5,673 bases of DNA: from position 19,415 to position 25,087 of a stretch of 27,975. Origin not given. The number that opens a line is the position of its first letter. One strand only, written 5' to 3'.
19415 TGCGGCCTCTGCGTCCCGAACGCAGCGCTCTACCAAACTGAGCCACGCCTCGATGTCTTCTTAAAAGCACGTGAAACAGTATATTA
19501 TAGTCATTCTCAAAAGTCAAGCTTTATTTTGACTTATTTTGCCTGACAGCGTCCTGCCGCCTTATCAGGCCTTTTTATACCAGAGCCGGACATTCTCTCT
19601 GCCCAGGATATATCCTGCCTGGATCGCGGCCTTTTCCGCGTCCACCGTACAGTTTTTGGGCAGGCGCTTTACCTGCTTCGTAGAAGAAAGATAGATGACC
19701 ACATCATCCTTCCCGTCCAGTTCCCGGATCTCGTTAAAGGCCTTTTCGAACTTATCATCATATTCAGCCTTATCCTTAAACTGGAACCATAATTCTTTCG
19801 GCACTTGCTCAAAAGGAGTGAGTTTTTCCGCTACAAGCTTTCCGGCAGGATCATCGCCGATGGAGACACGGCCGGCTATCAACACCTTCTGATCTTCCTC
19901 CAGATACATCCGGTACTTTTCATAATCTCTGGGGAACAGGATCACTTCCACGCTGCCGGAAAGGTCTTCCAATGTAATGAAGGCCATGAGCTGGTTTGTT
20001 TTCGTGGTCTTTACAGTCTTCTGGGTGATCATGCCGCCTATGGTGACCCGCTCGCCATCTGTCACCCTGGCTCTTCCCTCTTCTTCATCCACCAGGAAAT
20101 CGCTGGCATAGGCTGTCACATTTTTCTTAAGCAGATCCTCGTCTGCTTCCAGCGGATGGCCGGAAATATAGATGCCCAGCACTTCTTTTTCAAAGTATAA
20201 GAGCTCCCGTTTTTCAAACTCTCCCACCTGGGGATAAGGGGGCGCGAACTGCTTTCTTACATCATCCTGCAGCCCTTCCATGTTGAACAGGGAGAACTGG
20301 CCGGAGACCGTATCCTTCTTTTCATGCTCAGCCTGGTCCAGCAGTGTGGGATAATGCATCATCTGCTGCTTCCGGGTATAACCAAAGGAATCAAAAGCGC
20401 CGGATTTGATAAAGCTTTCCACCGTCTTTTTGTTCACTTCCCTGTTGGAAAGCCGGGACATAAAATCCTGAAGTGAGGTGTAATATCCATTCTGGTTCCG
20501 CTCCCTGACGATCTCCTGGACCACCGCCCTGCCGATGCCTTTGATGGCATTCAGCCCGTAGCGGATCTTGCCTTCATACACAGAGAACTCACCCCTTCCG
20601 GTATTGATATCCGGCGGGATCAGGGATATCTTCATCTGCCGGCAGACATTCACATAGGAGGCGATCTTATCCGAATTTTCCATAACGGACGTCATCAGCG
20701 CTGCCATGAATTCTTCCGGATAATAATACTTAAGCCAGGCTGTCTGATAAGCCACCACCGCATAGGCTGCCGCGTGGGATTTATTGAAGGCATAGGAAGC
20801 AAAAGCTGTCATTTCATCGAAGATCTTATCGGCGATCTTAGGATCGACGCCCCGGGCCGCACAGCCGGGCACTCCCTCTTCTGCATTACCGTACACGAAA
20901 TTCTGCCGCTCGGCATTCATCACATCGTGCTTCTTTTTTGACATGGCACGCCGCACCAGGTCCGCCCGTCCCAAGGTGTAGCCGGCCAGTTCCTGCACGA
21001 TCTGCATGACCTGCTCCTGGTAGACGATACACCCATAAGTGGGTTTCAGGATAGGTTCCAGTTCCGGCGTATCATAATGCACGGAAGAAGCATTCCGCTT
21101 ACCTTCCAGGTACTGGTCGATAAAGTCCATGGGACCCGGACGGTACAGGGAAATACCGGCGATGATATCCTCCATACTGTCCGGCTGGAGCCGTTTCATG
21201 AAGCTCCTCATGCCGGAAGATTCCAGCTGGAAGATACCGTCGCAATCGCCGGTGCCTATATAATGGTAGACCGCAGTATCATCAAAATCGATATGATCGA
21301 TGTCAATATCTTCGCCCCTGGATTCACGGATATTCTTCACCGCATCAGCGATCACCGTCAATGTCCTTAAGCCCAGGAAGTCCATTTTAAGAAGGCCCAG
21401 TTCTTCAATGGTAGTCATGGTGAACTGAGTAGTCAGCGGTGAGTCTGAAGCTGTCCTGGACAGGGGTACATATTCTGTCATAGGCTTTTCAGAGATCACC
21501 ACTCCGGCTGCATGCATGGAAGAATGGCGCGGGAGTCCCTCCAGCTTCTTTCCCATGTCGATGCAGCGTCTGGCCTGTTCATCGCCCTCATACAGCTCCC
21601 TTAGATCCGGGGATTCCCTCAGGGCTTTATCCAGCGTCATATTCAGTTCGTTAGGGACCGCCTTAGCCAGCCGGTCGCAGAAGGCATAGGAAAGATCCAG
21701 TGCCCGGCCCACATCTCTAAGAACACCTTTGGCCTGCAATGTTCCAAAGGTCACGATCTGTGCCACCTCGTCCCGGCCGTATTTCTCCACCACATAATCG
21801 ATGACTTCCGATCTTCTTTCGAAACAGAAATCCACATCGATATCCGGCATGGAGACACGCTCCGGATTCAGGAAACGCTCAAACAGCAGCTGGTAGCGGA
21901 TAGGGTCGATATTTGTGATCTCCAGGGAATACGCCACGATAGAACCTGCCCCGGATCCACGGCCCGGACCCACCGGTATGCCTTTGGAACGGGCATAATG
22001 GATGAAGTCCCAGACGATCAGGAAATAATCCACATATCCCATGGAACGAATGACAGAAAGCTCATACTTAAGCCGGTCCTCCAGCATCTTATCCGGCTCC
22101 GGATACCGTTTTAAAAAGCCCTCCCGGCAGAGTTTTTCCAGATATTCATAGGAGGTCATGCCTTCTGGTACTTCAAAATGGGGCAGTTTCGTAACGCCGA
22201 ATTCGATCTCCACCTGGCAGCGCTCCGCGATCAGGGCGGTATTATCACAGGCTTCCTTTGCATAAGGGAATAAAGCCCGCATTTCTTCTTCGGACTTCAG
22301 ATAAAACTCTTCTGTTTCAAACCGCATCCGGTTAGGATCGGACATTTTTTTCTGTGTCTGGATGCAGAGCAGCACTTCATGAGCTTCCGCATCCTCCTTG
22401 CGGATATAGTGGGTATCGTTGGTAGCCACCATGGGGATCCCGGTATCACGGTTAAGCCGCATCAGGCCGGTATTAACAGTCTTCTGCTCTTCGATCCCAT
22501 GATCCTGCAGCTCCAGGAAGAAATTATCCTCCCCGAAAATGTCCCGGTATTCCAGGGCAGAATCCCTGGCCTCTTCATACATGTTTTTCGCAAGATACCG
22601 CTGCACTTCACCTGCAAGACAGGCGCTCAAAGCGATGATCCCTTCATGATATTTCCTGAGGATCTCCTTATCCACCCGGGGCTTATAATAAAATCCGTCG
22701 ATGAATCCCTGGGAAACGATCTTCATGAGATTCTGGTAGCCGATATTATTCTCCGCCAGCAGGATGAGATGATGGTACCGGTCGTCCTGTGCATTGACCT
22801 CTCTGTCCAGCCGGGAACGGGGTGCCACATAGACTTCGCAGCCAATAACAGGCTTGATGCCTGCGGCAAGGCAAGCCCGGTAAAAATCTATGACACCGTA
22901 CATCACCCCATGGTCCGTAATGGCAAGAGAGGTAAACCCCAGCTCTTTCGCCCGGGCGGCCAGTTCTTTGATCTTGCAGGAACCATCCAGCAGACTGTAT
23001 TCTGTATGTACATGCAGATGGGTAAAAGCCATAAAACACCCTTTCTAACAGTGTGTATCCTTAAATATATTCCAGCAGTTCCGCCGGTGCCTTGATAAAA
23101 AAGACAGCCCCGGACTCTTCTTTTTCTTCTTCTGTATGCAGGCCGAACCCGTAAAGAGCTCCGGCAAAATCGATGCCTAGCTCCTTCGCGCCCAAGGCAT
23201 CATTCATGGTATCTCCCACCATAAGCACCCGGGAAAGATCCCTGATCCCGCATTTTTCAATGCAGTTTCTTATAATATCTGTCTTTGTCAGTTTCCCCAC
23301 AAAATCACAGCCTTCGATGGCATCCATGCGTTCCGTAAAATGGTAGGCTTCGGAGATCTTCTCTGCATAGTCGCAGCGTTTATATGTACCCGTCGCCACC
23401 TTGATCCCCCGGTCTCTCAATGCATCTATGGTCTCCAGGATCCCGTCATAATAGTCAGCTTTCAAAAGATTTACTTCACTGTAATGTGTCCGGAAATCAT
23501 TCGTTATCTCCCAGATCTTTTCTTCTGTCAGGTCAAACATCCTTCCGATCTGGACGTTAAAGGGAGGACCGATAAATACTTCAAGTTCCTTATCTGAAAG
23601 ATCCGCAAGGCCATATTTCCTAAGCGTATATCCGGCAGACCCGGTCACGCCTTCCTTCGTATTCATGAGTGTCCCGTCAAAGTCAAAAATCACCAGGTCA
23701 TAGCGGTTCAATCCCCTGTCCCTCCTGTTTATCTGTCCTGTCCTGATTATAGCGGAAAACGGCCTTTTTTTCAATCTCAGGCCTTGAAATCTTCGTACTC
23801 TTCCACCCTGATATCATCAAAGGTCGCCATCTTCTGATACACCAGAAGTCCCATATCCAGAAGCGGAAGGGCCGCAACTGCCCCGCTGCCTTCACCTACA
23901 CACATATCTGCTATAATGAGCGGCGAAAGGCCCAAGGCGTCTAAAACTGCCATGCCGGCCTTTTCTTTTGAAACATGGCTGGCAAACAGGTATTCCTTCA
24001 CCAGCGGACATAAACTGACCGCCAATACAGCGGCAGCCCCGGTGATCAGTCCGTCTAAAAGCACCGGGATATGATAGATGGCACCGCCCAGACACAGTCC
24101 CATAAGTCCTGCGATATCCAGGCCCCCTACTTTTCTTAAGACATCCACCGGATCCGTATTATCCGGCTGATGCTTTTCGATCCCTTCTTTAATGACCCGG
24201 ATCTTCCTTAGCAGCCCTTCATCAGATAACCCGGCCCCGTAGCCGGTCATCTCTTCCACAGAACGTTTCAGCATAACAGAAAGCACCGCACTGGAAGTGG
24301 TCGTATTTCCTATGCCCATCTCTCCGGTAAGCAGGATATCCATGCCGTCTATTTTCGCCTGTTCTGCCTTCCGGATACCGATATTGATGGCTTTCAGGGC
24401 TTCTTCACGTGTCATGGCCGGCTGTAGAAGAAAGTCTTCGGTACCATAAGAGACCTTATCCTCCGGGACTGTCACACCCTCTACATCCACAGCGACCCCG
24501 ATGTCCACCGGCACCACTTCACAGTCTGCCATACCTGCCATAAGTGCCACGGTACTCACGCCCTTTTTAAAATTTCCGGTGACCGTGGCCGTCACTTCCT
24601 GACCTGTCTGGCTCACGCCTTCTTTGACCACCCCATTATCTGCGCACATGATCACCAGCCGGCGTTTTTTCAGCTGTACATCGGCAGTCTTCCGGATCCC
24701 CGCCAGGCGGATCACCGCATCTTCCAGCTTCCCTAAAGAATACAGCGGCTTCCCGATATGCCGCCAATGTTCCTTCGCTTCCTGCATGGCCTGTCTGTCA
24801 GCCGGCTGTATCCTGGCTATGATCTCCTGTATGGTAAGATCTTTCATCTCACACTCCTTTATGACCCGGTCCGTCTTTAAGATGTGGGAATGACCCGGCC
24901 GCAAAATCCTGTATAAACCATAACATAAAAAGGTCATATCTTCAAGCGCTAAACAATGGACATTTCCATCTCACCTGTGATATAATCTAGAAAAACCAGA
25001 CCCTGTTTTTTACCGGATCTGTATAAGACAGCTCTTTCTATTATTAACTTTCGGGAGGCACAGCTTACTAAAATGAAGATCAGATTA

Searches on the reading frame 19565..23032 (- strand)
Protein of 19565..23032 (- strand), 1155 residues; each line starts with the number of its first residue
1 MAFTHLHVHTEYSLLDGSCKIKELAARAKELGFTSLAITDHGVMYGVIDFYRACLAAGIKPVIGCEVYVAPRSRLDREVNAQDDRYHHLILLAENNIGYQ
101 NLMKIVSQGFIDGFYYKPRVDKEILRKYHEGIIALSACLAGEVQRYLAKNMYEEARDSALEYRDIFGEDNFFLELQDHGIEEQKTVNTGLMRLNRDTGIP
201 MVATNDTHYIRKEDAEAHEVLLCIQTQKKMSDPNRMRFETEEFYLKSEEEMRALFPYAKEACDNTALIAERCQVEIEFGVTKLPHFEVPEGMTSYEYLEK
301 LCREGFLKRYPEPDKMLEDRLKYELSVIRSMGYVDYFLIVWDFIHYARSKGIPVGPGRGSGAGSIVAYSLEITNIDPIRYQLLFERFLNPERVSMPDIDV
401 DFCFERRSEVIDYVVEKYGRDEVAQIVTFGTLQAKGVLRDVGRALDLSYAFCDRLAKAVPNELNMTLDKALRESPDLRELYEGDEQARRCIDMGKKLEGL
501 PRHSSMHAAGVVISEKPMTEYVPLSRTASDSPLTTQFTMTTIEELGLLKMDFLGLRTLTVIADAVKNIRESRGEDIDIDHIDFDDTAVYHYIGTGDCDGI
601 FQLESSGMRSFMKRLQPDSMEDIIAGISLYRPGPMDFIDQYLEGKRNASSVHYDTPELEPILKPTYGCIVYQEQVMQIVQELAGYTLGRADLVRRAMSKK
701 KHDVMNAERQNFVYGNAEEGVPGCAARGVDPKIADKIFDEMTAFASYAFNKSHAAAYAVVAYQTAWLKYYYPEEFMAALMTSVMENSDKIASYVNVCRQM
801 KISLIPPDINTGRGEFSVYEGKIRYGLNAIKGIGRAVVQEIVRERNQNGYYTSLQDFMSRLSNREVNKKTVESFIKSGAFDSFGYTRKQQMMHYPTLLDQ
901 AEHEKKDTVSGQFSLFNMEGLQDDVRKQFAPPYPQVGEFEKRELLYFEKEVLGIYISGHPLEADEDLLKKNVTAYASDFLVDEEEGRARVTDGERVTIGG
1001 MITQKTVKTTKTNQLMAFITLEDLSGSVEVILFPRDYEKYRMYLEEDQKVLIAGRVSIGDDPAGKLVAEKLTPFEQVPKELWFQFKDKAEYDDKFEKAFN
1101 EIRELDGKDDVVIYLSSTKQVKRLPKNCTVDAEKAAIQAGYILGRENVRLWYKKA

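Call 14: search_protein_families(library=pfam, proteins=[window:19565-23032:-], max_evalue=0.001)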
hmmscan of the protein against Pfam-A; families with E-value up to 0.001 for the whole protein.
window:19565-23032:- (1155 aa): 6 families
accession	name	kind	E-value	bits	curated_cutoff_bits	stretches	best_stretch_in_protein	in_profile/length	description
PF07733.18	DNA_pol3_alpha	-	1.6e-107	359.4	23.9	1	296-554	1-260/260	Bacterial DNA polymerase III alpha NTPase domain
PF02811.25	PHP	-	2.7e-64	216.9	26.4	1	5-178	1-164/164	PHP domain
PF17657.6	DNA_pol3_finger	-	3.2e-61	205.9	22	1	557-719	1-165/166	Bacterial DNA polymerase III alpha subunit finger domain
PF14579.12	HHH_6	-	7e-29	100.3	25.6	1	802-889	2-89/90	Helix-hairpin-helix motif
PF01336.31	tRNA_anti-codon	-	8.8e-10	38.8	27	1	996-1072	1-73/75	OB-fold nucleic acid binding domain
PF12836.13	HHH_3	-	0.00032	21.2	27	0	827-858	16-47/65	Helix-hairpin-helix motif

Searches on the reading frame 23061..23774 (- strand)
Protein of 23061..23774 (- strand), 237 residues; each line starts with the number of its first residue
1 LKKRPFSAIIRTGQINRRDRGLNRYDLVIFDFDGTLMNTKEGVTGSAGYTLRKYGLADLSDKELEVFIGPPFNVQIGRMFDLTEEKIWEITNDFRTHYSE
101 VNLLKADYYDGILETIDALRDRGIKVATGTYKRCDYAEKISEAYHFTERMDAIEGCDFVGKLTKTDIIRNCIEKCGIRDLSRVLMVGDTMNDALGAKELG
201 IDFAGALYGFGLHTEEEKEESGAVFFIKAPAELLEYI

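Call 14: search_protein_families(library=pfam, proteins=[window:23061-23774:-], max_evalue=0.001)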
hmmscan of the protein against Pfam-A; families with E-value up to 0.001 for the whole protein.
window:23061-23774:- (237 aa): 4 families
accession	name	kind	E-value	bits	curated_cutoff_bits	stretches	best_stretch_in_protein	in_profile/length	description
PF13419.12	HAD_2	-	1.8e-27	97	23.8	1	28-205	1-177/178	Haloacid dehalogenase-like hydrolase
PF00702.32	Hydrolase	-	1.7e-17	64.9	26.4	1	25-200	1-191/191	haloacid dehalogenase-like hydrolase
PF13242.12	Hydrolase_like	-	9.4e-07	29.1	22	1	167-220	9-62/75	HAD-hyrolase-like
PF12710.13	HAD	-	1.1e-05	26.4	27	1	28-193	1-185/189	haloacid dehalogenase-like hydrolase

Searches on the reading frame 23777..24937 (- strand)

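Call 14: search_protein_families(library=pfam, proteins=[window:23777-24937:-], max_evalue=0.001)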
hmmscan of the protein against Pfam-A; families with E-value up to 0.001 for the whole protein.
window:23777-24937:- (386 aa): 1 family
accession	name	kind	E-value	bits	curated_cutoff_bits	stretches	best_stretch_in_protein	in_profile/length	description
PF02277.22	DBI_PRT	-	3.2e-120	401.8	22.6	1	43-377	1-328/329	Phosphoribosyltransferase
